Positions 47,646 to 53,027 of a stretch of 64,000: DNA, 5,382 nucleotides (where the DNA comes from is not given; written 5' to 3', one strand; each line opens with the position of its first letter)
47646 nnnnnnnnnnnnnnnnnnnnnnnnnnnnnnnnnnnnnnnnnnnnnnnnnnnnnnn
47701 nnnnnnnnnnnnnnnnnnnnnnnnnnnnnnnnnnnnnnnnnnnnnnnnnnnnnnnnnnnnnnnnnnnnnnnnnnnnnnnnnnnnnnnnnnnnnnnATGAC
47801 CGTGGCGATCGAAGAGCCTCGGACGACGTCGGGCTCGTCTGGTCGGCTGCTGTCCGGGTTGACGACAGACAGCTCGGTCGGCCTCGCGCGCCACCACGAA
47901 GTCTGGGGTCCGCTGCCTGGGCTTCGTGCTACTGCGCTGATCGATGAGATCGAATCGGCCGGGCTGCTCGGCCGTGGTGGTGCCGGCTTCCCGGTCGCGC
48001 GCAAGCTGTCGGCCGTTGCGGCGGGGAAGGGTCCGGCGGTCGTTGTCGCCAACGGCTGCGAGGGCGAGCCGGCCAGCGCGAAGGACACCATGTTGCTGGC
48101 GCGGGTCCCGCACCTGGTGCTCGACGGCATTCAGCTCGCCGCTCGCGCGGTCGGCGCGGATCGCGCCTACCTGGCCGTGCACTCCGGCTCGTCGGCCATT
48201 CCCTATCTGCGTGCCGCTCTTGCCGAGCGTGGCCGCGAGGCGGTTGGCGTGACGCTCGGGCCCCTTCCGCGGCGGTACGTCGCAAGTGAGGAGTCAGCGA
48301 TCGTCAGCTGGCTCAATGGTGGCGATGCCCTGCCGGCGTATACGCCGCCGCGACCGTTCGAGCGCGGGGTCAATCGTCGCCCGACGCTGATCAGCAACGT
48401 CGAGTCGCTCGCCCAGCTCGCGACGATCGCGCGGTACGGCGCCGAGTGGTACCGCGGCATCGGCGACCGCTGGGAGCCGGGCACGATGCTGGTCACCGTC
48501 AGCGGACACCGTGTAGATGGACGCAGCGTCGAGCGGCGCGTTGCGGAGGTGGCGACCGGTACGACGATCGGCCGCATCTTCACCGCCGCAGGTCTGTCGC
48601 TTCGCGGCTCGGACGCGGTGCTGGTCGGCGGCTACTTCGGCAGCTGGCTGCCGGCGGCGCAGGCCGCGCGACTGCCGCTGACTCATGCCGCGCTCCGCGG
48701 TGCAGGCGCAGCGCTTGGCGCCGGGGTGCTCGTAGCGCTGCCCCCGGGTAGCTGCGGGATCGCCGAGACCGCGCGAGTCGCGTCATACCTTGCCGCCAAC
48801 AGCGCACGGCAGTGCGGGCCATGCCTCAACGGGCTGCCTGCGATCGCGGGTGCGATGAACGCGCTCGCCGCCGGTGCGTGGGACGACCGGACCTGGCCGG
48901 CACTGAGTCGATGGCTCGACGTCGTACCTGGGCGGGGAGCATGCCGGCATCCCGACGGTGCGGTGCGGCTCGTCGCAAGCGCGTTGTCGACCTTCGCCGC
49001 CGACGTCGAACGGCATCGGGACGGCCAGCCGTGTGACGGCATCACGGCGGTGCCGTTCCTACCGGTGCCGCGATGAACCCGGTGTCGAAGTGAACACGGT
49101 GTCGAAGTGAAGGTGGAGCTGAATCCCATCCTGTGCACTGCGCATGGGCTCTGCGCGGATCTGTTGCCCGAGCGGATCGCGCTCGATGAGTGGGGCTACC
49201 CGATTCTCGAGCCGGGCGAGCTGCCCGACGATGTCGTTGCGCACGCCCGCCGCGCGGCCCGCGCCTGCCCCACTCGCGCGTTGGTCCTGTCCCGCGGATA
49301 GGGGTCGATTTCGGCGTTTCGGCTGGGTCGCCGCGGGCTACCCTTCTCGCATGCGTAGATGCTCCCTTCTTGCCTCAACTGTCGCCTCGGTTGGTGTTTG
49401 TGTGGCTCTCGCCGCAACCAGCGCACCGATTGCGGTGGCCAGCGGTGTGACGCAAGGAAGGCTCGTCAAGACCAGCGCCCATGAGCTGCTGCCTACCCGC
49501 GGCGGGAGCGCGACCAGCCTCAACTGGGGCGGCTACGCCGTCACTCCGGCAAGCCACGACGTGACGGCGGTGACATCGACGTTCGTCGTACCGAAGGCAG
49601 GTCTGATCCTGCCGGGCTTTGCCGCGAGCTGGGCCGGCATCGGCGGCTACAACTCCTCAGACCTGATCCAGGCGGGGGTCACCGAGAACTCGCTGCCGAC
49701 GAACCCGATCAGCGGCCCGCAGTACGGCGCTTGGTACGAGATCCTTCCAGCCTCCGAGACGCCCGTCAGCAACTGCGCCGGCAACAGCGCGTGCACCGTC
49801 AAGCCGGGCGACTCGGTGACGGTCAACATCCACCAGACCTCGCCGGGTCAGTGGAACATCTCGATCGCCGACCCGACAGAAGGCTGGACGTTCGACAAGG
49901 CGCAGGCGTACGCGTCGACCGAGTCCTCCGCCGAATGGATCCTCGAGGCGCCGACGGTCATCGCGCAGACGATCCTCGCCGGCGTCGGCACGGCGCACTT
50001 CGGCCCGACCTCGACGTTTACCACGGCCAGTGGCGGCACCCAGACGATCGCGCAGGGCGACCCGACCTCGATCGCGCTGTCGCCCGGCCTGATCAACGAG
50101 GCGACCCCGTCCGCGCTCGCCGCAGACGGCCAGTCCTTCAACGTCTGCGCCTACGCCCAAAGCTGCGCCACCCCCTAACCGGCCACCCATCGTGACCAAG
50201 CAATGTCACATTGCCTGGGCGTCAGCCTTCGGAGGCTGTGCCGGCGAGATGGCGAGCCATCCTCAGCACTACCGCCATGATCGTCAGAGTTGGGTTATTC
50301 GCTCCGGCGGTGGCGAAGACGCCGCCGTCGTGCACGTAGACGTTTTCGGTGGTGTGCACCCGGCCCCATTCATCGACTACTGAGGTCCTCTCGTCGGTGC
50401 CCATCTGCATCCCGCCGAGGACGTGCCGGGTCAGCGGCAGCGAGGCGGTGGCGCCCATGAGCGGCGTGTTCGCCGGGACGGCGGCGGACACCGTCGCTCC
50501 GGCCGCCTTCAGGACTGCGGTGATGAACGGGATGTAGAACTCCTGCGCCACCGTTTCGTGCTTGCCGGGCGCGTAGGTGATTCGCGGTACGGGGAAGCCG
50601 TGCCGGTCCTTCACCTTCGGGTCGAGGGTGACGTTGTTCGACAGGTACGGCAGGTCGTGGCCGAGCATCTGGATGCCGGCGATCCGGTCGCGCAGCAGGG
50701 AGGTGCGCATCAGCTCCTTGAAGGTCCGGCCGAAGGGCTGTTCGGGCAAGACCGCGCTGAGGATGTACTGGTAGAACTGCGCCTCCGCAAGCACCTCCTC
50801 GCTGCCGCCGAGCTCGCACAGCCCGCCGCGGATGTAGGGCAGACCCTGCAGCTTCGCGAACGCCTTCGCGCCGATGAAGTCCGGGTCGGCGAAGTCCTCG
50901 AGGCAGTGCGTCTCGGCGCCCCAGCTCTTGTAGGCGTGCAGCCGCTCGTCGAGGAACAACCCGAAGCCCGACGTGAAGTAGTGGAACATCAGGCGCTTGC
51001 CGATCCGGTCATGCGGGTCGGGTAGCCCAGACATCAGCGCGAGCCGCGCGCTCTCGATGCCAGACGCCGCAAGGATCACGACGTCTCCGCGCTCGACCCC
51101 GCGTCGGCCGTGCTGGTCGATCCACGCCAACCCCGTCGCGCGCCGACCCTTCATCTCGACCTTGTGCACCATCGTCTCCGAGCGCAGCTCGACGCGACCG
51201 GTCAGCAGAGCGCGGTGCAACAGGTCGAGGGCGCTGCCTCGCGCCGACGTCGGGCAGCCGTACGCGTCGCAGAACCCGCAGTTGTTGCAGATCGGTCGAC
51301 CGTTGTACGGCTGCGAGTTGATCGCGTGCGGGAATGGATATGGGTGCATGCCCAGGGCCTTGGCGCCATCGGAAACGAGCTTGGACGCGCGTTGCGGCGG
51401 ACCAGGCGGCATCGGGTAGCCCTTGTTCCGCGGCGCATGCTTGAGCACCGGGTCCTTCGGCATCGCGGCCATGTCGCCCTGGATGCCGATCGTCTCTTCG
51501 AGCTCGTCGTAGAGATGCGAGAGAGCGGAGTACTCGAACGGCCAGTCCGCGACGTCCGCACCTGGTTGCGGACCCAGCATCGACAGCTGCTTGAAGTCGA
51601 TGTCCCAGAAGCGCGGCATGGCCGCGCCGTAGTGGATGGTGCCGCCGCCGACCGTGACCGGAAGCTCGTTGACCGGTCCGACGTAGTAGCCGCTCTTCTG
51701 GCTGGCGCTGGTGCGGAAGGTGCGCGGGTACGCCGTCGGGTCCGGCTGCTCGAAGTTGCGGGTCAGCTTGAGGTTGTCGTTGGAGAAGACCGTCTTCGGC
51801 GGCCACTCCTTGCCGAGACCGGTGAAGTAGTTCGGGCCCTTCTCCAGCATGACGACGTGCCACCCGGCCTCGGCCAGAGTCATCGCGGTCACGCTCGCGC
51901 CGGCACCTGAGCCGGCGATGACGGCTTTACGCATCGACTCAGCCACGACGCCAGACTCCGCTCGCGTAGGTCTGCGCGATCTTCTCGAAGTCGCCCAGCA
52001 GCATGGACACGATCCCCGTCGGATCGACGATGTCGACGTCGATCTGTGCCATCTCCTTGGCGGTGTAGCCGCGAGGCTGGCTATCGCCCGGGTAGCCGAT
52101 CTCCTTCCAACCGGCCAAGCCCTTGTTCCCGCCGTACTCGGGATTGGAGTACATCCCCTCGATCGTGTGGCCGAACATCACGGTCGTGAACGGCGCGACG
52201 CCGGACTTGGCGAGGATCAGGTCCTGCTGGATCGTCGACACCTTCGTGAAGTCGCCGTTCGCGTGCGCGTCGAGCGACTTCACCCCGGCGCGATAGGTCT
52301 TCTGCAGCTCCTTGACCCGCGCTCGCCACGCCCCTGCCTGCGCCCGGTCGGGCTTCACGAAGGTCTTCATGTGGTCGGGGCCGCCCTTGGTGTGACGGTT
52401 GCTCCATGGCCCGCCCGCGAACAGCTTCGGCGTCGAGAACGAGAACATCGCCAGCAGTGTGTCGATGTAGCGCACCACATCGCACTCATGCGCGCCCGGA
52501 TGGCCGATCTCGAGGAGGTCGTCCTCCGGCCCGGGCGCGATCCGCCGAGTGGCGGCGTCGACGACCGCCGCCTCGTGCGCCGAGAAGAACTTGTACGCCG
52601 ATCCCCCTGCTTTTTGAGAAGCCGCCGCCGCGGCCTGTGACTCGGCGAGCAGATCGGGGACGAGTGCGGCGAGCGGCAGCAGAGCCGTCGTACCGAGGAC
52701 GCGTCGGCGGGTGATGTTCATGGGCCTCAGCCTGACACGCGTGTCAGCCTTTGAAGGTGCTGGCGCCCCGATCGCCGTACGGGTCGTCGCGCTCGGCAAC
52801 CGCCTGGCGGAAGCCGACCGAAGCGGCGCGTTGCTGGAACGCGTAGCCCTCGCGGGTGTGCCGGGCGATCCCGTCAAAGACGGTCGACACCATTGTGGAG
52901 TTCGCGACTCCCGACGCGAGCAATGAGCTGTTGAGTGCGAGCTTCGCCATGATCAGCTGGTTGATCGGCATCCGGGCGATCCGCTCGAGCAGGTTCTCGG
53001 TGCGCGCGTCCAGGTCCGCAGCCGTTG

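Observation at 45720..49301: ApbE, ferric-reductase-like heme membrane protein, NuoF-like flavoprotein and ferredoxin: a putative trans-membrane electron-transfer and flavinylation module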

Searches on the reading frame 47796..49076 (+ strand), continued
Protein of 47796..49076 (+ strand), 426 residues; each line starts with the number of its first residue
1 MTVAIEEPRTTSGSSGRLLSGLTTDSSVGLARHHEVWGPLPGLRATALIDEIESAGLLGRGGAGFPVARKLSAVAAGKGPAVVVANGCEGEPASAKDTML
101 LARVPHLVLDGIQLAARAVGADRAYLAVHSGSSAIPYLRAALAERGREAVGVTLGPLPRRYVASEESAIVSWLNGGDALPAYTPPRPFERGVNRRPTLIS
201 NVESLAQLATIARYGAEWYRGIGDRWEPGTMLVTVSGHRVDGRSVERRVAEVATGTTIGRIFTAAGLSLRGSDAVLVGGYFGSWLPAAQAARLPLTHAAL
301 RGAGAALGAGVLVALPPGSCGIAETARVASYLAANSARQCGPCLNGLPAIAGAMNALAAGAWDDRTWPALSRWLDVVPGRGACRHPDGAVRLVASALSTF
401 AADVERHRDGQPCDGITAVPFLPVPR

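Call 79: find_encoding_contigs(protein=P0064, flank=8000, max_places=1)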
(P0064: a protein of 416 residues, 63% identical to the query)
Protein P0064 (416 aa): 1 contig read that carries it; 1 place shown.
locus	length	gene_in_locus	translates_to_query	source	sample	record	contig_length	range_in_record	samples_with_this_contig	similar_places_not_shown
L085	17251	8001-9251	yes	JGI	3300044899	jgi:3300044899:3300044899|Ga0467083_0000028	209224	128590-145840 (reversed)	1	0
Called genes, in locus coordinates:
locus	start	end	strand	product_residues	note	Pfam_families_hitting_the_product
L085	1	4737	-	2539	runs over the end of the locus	PF00041:fn3 (faint), PF19077:Big_13 (faint), PF07495:Y_Y_Y (faint)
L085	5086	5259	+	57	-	-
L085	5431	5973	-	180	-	PF01575:MaoC_dehydratas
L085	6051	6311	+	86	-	-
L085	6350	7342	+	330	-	PF02424:ApbE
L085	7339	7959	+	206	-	-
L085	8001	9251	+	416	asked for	PF01512:Complex1_51K, PF10589:NADH_4Fe-4S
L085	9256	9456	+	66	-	PF13459:Fer4_15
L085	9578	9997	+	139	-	-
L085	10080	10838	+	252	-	-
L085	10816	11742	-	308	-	-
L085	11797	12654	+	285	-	-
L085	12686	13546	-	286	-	PF01256:Carb_kinase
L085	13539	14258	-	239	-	PF00300:His_Phos_1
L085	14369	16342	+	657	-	PF16177:ACAS_N, PF00501:AMP-binding, PF13193:AMP-binding_C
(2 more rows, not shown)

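Call 88: search_protein_families(library=pfam, proteins=[L011:4895-5956:+, L025:4838-5965:+, L061:4845-6014:+, L022:2551-3345:+, L066:4940-6016:+, L078:4880-6001:+, L002:2261-2827:+], max_evalue=0.01)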
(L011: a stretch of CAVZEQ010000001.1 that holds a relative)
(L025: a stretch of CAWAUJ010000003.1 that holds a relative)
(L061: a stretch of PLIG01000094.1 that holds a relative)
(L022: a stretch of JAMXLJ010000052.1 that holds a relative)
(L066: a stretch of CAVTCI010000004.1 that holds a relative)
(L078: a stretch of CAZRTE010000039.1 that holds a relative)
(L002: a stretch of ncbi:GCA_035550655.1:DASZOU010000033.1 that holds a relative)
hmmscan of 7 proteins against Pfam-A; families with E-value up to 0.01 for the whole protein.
L011:4895-5956:+ (353 aa): 1 family
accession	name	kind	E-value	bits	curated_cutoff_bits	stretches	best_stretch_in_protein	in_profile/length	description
PF01794.25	Ferric_reduct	-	1.4e-08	35.2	28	1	21-141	1-118/121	Ferric reductase like transmembrane component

L025:4838-5965:+ (375 aa): 1 family
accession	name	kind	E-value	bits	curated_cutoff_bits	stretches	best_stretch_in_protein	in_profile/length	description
PF01794.25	Ferric_reduct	-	9.6e-10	39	28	1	21-143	1-120/121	Ferric reductase like transmembrane component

L061:4845-6014:+ (389 aa): 1 family
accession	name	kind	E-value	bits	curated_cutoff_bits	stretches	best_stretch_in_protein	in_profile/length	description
PF01794.25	Ferric_reduct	-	8.4e-09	36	28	1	22-141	2-118/121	Ferric reductase like transmembrane component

L022:2551-3345:+ (264 aa): 1 family
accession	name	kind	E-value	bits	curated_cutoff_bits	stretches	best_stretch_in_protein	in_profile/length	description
PF01794.25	Ferric_reduct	-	1.5e-07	31.9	28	1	21-142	1-119/121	Ferric reductase like transmembrane component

L066:4940-6016:+ (358 aa): 1 family
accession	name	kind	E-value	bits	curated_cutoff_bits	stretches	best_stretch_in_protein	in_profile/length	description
PF01794.25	Ferric_reduct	-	1e-07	32.4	28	1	22-144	1-120/121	Ferric reductase like transmembrane component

L078:4880-6001:+ (373 aa): 0 families

L002:2261-2827:+ (188 aa): 1 family
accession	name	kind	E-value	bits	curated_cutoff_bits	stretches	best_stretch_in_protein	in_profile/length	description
PF18914.6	DUF5666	-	3.8e-06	27.5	27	1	79-143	2-59/60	Domain of unknown function (DUF5666)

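Call 93: search_protein_families(library=pfam, proteins=[L073:5049-5849:+, L073:3578-4930:+, L073:4141-5343:+, L073:7560-8531:-, L073:2334-3479:+, L073:3440-4963:-], max_evalue=0.001)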
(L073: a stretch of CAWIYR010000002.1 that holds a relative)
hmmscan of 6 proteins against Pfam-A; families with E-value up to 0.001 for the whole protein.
L073:5049-5849:+ (266 aa): 0 families

L073:3578-4930:+ (450 aa): 3 families
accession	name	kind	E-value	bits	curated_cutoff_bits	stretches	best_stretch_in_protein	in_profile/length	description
PF04055.27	Radical_SAM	-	1.9e-15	57.9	29.5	1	180-335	2-155/166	Radical SAM superfamily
PF02310.24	B12-binding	-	1.4e-05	25.3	32.1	1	75-132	53-116/121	B12 binding domain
PF13282.11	DUF4070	-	0.00035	21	22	1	365-434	1-68/144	Domain of unknown function (DUF4070)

L073:4141-5343:+ (400 aa): 0 families

L073:7560-8531:- (323 aa): 1 family
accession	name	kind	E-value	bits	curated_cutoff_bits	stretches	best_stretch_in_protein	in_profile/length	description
PF00892.27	EamA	-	1.2e-31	110.3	28.2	2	175-304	5-133/135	EamA-like transporter family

L073:2334-3479:+ (381 aa): 3 families
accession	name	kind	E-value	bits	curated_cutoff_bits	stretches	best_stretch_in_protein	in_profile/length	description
PF03703.20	bPH_2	-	5.8e-13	49.3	22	1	231-294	6-67/78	Bacterial PH domain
PF09851.14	SHOCT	-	1.3e-08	34.7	27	1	351-378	1-28/28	Short C-terminal domain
PF24649.1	DUF7642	-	4.2e-06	27.1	27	0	231-306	17-95/100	Domain of unknown function (DUF7642)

L073:3440-4963:- (507 aa): 0 families

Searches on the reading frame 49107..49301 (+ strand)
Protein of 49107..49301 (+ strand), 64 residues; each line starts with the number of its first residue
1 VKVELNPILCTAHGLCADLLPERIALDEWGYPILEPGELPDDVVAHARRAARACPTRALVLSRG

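Call 3: search_protein_families(library=pfam, proteins=[window:49107-49301:+], max_evalue=0.01)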
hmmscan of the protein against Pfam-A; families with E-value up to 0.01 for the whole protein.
window:49107-49301:+ (64 aa): 2 families
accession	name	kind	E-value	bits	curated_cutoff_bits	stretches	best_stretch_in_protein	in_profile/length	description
PF13459.11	Fer4_15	-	3.7e-13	50.4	22.4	1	3-60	1-65/66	4Fe-4S single cluster domain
PF13370.11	Fer4_13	-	0.0039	18.3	24.5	1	10-58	6-55/58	4Fe-4S single cluster domain of Ferredoxin I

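Call 4: search_protein_families(library=ncbifam, proteins=[window:49107-49301:+], max_evalue=0.01)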
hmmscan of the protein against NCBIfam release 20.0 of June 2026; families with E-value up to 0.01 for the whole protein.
window:49107-49301:+ (64 aa): 0 families

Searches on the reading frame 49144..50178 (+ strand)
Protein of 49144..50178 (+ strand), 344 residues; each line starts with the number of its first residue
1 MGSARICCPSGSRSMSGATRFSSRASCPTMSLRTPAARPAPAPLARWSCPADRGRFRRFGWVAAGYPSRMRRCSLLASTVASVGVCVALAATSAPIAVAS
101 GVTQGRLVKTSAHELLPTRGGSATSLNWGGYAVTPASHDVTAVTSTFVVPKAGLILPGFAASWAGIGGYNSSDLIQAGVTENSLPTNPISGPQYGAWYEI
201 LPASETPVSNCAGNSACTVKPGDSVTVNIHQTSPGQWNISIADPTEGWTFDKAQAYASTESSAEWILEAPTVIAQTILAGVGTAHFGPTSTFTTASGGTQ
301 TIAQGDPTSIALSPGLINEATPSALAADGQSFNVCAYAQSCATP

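Call 3: search_protein_families(library=pfam, proteins=[window:49144-50178:+], max_evalue=0.01)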
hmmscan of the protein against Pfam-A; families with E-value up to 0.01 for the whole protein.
window:49144-50178:+ (344 aa): 1 family
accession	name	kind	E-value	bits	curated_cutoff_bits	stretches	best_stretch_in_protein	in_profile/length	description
PF01828.24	Peptidase_A4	-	1.9e-21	76.9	22.3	1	127-301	2-171/206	Peptidase A4 family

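Call 4: search_protein_families(library=ncbifam, proteins=[window:49144-50178:+], max_evalue=0.01)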
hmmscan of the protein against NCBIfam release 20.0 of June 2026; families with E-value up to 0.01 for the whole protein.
window:49144-50178:+ (344 aa): 0 families

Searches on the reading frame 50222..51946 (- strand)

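Call 3: search_protein_families(library=pfam, proteins=[window:50222-51946:-], max_evalue=0.01)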
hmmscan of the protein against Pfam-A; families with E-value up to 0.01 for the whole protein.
window:50222-51946:- (574 aa): 4 families
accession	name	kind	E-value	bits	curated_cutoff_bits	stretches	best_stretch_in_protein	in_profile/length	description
PF05199.19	GMC_oxred_C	-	2.1e-20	74.1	24.6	1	434-559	2-138/139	GMC oxidoreductase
PF00732.25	GMC_oxred_N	-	3.8e-12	46.9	23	1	188-323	87-217/218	GMC oxidoreductase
PF00890.30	FAD_binding_2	-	0.0027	17.4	20.4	0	8-39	2-33/414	FAD binding domain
PF01266.30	DAO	-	0.0072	16.3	27.9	0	8-38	2-32/353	FAD dependent oxidoreductase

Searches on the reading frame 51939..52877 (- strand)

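Call 3: search_protein_families(library=pfam, proteins=[window:51939-52877:-], max_evalue=0.01)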
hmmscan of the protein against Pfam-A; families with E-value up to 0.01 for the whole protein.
window:51939-52877:- (312 aa): 1 family
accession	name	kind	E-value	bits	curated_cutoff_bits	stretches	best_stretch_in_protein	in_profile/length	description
PF13618.11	Gluconate_2-dh3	-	1.6e-15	58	23.4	1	100-264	1-135/135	Gluconate 2-dehydrogenase subunit 3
